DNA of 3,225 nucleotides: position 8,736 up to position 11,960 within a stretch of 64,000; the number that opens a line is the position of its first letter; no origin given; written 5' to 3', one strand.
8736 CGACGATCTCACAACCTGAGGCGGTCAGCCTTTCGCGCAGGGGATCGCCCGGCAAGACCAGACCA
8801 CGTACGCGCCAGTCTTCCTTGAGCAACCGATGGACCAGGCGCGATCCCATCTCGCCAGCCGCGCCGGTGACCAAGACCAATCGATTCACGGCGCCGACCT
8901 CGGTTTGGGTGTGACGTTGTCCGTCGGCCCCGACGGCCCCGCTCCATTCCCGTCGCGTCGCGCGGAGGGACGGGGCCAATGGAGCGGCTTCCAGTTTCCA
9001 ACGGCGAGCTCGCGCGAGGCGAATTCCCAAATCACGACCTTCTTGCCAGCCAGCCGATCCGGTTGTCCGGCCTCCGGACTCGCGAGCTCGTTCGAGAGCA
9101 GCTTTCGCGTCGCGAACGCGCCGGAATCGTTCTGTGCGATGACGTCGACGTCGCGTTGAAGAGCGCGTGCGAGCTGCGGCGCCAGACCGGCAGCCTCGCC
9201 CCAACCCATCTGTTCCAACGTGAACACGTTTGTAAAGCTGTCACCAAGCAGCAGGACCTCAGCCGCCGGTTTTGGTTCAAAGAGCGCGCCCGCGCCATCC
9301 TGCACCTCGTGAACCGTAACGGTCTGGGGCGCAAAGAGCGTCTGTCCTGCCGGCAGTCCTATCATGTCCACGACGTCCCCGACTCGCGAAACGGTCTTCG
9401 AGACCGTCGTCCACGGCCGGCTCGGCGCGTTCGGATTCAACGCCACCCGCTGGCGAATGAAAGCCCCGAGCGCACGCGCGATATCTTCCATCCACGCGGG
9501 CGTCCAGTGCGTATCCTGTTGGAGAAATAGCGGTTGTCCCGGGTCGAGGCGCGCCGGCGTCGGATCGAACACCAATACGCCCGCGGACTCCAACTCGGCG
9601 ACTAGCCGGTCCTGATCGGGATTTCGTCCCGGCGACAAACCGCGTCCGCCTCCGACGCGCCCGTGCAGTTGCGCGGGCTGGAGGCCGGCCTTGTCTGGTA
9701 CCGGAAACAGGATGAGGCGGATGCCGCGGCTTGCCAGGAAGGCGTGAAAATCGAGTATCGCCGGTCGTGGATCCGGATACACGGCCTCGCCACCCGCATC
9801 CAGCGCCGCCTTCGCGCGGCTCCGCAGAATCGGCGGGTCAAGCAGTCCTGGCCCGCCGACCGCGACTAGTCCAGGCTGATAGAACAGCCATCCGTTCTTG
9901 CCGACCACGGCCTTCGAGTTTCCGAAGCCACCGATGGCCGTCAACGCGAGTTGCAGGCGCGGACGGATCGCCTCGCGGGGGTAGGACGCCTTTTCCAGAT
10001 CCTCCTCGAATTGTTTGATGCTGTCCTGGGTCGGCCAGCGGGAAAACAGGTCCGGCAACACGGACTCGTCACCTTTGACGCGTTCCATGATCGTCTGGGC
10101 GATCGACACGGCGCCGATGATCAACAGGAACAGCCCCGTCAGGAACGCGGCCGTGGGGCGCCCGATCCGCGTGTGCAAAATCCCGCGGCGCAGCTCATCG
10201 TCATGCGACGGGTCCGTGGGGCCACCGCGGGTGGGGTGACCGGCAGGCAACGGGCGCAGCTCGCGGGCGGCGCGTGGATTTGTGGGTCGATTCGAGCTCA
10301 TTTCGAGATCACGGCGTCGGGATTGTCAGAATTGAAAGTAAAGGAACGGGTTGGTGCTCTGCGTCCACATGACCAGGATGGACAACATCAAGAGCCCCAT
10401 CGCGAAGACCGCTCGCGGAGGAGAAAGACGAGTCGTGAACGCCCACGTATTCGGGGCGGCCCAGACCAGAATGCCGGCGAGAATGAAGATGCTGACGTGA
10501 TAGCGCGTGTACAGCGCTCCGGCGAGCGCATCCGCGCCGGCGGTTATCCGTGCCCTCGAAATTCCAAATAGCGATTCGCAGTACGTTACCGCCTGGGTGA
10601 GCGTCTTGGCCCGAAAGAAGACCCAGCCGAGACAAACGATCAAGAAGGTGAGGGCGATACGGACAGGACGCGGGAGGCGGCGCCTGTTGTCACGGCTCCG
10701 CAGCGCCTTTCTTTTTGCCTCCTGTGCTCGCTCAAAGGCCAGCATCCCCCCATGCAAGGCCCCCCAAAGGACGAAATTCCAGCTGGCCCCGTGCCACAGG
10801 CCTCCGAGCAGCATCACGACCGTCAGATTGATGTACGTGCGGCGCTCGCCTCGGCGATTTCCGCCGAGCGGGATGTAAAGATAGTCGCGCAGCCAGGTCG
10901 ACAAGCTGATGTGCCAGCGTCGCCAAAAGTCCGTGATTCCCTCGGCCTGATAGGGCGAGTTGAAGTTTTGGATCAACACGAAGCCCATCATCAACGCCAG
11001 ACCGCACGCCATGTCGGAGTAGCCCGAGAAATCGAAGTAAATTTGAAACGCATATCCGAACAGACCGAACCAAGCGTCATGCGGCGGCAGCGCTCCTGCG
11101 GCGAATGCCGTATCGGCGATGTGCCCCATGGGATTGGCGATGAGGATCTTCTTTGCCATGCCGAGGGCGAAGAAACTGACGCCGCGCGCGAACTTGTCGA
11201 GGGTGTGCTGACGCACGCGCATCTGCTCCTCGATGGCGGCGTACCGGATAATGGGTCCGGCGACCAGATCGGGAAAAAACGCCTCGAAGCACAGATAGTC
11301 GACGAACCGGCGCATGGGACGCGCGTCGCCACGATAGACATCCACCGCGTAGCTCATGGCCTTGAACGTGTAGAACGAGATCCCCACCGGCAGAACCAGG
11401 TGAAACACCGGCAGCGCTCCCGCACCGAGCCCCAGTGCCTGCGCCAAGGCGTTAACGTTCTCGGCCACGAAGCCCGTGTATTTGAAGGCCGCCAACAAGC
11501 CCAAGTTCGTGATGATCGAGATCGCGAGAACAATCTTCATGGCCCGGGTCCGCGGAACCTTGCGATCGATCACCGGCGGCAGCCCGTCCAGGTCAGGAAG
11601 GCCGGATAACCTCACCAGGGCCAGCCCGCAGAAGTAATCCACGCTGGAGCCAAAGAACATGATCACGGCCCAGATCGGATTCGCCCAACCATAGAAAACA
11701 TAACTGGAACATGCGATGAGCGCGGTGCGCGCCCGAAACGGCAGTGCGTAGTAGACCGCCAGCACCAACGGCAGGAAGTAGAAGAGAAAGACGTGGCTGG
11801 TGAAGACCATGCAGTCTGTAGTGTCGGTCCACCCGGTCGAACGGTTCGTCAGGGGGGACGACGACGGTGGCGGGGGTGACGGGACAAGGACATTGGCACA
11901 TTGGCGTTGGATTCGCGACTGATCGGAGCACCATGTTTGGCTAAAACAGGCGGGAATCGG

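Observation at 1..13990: Eleven-gene envelope-glycan decoration locus fusing an Arn-like pentose-carrier module to a double AlgJ/AlgX plus MBOAT O-acetylation module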

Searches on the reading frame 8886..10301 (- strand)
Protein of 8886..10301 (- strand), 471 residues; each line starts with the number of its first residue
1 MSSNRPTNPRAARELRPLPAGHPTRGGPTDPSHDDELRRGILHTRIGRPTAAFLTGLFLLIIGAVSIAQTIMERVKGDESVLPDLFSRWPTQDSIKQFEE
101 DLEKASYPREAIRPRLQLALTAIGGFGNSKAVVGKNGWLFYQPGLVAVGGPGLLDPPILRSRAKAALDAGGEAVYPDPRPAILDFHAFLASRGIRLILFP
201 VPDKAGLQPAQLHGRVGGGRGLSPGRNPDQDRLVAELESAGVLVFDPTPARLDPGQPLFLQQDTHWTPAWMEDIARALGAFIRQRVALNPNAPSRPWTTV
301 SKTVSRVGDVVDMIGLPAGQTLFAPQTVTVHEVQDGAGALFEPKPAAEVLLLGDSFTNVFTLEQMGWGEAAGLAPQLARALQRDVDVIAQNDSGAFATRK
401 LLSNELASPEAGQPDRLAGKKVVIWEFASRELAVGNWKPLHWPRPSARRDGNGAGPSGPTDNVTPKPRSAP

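Call 4: search_protein_families(library=pfam, proteins=[window:8886-10301:-], max_evalue=0.01)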
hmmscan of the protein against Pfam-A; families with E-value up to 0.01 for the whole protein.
window:8886-10301:- (471 aa): 1 family
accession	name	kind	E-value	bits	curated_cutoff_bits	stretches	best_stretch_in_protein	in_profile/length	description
PF16822.11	ALGX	-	4.3e-29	102.4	26.5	1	132-428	2-267/268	SGNH hydrolase-like domain, acetyltransferase AlgX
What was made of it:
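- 8886..10301 (-): AlgJ-like SGNH acyltransferase with an N-terminal membrane anchor (471 aa). Pfam ALGX scores 102 bits (call 4).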

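Call 8: search_protein_families(library=ncbifam, proteins=[window:8886-10301:-], max_evalue=0.001)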
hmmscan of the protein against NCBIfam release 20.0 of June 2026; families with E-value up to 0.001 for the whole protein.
window:8886-10301:- (471 aa): 0 families

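Call 59: search_solved_structures(query=window:8886-10301:-, max_evalue=0.01, show_alignments=2)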
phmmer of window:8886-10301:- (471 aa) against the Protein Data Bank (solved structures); distinct sequences matched with E-value up to 0.01: 1.
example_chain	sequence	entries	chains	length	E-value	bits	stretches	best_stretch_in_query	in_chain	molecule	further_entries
4o8v_A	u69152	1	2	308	6.8e-05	25.3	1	185-436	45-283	Alginate biosynthesis protein AlgJ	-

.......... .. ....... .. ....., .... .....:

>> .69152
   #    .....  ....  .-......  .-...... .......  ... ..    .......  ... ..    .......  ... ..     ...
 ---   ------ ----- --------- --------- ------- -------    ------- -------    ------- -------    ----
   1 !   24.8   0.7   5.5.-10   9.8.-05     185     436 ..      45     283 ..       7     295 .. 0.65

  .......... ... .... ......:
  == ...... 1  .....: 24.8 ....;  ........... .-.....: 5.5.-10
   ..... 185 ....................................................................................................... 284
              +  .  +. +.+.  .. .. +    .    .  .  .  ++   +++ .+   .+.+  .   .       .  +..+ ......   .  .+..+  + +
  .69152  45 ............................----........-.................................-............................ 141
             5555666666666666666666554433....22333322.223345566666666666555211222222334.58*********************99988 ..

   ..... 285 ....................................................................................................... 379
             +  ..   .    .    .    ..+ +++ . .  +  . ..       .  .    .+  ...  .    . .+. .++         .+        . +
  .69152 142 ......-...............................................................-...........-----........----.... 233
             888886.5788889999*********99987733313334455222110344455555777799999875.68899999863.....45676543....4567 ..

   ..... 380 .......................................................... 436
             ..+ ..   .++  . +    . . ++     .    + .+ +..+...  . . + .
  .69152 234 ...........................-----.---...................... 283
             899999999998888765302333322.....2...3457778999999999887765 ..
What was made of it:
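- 8886..10301 (-): It aligns to P. putida AlgJ 4o8v, matching DTHW and GDSF to GTSY (call 59).
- The partner proteins belong to the ALGX family, and AlgJ is the only solved sequence match of ALGX471 (call 59).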

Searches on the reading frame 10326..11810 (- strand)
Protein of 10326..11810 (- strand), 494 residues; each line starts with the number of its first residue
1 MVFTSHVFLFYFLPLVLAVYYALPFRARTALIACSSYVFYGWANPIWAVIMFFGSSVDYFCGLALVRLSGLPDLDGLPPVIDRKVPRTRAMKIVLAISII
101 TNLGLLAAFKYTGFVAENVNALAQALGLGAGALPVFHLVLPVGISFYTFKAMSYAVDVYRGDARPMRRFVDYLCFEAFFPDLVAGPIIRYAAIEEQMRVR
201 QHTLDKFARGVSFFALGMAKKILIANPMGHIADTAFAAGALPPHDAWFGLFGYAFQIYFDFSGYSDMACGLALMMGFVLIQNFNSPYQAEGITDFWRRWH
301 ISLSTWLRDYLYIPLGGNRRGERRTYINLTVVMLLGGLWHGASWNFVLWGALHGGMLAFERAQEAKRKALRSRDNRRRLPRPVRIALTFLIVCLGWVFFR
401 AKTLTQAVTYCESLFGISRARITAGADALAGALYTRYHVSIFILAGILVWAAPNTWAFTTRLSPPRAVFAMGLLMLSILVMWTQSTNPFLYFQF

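Call 4: search_protein_families(library=pfam, proteins=[window:10326-11810:-], max_evalue=0.01)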
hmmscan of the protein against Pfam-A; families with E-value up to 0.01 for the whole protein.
window:10326-11810:- (494 aa): 2 families
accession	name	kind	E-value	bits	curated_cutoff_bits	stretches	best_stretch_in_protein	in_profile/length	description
PF03062.24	MBOAT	-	2.5e-31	109.7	27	1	169-394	81-328/337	MBOAT, membrane-bound O-acyltransferase family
PF13813.11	MBOAT_2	-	3.5e-05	24.4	25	1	282-343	4-67/85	Membrane bound O-acyl transferase family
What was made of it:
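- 10326..11810 (-): MBOAT membrane acyltransferase (494 aa), AlgI/DltB-like. Pfam MBOAT scores 110 bits (call 4).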

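Call 8: search_protein_families(library=ncbifam, proteins=[window:10326-11810:-], max_evalue=0.001)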
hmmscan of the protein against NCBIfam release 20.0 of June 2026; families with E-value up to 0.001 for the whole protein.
window:10326-11810:- (494 aa): 1 family
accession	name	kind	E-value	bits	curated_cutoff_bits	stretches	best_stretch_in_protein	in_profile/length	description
TIGR04091.1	LTA_dltB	equivalog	2e-52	178.7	375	1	138-400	107-377/380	D-alanyl-lipoteichoic acid biosynthesis protein DltB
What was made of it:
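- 10326..11810 (-): The best NCBIfam hit is DltB at 179 bits, below its cutoff (call 8).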

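Call 63: search_solved_structures(query=window:10326-11810:-, max_evalue=0.001)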
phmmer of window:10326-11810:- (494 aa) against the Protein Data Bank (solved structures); distinct sequences matched with E-value up to 0.001: 5.
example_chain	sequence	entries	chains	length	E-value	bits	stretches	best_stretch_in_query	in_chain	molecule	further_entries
6bug_C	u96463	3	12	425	3e-29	105.1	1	142-378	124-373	D-alanyl transfer protein DltB | Integral membrane protein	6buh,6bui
8jem_A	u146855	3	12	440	3.3e-29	105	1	142-378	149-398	Teichoic acid D-alanyltransferase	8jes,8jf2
7mhy_A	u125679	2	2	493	4.2e-06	28.8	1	169-354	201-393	Protein-cysteine N-palmitoyltransferase HHAT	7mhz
7q1u_A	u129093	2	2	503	4.3e-06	28.7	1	169-354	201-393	Protein-cysteine N-palmitoyltransferase HHAT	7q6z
7urf_A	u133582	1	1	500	0.00012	23.9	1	169-354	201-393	Protein-cysteine N-palmitoyltransferase HHAT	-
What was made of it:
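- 10326..11810 (-): The best PDB hit is DltB 6bug, E 3e-29 (call 63).
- The best NCBIfam and PDB matches of the MBOAT are DltB (calls 8, 63).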
